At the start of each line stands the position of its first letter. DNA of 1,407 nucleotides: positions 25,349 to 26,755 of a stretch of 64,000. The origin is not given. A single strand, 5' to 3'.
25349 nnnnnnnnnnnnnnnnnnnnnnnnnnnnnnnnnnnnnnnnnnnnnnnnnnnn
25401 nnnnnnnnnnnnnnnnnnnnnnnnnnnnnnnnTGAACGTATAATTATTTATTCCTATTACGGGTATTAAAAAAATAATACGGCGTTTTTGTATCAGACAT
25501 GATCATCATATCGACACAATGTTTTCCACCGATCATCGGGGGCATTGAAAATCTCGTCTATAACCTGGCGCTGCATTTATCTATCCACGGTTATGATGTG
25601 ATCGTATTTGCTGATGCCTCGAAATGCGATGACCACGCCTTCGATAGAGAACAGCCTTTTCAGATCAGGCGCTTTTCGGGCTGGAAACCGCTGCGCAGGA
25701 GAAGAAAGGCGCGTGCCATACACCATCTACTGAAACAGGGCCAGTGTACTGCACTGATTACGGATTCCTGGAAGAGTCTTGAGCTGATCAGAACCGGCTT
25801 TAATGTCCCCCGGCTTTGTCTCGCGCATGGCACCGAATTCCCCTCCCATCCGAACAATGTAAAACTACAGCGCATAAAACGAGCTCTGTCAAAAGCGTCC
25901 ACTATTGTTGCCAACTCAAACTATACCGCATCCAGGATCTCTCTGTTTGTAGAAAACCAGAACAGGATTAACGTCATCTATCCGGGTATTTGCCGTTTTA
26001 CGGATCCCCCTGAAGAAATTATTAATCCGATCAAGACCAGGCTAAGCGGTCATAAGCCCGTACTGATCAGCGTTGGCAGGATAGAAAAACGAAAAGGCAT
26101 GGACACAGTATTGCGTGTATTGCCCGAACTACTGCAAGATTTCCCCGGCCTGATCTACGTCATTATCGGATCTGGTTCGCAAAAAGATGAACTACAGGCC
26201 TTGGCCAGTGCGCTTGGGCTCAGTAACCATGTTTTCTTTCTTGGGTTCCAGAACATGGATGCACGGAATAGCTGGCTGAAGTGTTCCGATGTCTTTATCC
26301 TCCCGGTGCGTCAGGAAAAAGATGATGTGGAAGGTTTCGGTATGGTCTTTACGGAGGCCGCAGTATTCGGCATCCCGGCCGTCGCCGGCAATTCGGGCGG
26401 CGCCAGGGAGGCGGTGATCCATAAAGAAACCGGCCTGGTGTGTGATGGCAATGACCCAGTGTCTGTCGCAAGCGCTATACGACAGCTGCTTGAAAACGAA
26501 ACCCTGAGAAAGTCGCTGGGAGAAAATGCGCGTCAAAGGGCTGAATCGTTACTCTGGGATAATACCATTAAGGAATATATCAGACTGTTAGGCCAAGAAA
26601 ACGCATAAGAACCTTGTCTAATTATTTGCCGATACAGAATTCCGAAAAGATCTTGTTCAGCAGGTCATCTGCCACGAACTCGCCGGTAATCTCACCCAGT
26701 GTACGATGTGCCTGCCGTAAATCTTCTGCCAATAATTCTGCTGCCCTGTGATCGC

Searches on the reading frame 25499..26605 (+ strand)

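Call 99: search_protein_families(library=pfam, proteins=[window:25499-26605:+], max_evalue=0.00001)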
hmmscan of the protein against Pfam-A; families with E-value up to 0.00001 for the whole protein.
window:25499-26605:+ (369 aa): 4 families
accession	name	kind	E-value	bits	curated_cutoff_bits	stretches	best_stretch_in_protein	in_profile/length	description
PF00534.26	Glycos_transf_1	-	8.2e-45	152.9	26.4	1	179-347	8-172/172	Glycosyl transferases group 1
PF13692.12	Glyco_trans_1_4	-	2e-31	109.6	27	1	186-333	1-142/142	Glycosyl transferases group 1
PF13439.12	Glyco_transf_4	-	9.1e-17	62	28.5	1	13-164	1-166/170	Glycosyltransferase Family 4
PF20706.3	GT4-conflict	-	3.3e-07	30.1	26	1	180-355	191-380/385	Family 4 Glycosyltransferase in conflict systems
